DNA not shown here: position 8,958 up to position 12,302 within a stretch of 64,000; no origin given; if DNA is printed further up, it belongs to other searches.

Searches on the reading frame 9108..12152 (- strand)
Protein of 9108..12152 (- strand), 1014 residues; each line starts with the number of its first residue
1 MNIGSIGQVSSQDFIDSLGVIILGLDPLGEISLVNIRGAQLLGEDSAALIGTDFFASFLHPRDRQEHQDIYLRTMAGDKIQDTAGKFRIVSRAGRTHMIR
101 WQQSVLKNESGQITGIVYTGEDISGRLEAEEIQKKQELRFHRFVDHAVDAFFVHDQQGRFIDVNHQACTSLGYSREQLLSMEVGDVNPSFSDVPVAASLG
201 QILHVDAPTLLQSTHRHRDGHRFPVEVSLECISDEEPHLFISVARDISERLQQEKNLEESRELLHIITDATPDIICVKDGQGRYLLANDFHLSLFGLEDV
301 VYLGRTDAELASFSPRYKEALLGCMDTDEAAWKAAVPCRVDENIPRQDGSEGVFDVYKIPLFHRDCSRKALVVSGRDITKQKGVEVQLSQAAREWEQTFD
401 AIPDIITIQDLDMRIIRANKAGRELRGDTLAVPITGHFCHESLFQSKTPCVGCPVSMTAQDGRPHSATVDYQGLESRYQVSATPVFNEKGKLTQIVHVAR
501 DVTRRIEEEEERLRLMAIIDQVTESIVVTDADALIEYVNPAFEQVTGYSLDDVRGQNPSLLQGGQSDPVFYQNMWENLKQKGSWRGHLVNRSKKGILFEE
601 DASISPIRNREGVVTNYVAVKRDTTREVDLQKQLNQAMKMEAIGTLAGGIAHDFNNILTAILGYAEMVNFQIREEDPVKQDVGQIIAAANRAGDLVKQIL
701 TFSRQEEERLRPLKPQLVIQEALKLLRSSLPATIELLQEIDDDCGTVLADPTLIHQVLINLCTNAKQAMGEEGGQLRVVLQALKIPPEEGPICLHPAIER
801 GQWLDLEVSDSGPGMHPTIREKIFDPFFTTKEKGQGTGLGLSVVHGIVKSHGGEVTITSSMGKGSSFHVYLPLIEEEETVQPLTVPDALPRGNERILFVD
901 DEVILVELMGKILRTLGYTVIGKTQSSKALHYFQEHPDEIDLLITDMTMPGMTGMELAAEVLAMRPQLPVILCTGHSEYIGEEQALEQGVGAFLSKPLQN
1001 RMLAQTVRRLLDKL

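Call 77: search_protein_families(library=pfam, proteins=[window:9108-12152:-], max_evalue=0.0001)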
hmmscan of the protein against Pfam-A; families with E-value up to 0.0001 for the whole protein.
window:9108-12152:- (1014 aa): 9 families
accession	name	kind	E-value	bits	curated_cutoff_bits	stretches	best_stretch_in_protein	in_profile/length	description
PF08448.16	PAS_4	-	1.5e-50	170.5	23.1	4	269-382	2-109/110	PAS fold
PF13426.13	PAS_9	-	1.5e-42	144.5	27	2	524-625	2-102/103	PAS domain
PF00989.32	PAS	-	1.2e-39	135.3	22.6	3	515-623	3-112/113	PAS fold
PF13188.13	PAS_8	-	1e-27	95.5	21.8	2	514-562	2-48/65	PAS domain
PF02518.31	HATPase_c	-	8.5e-25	87.8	26.4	1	750-873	2-109/111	Histidine kinase-, DNA gyrase B-, and HSP90-like ATPase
PF00072.30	Response_reg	-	1.4e-21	77.2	30.2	1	896-1007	1-110/111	Response regulator receiver domain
PF08447.18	PAS_3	-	9e-16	58.4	25.6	1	37-117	7-86/89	PAS fold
PF00512.31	HisKA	-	4.9e-11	42.9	26.9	1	644-707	3-65/66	His Kinase A (phospho-acceptor) domain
PF24820.1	Diguanyl_cycl_sensor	-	2.7e-09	37.4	28.1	0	19-76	6-63/109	Diguanylate cyclase-like sensor domain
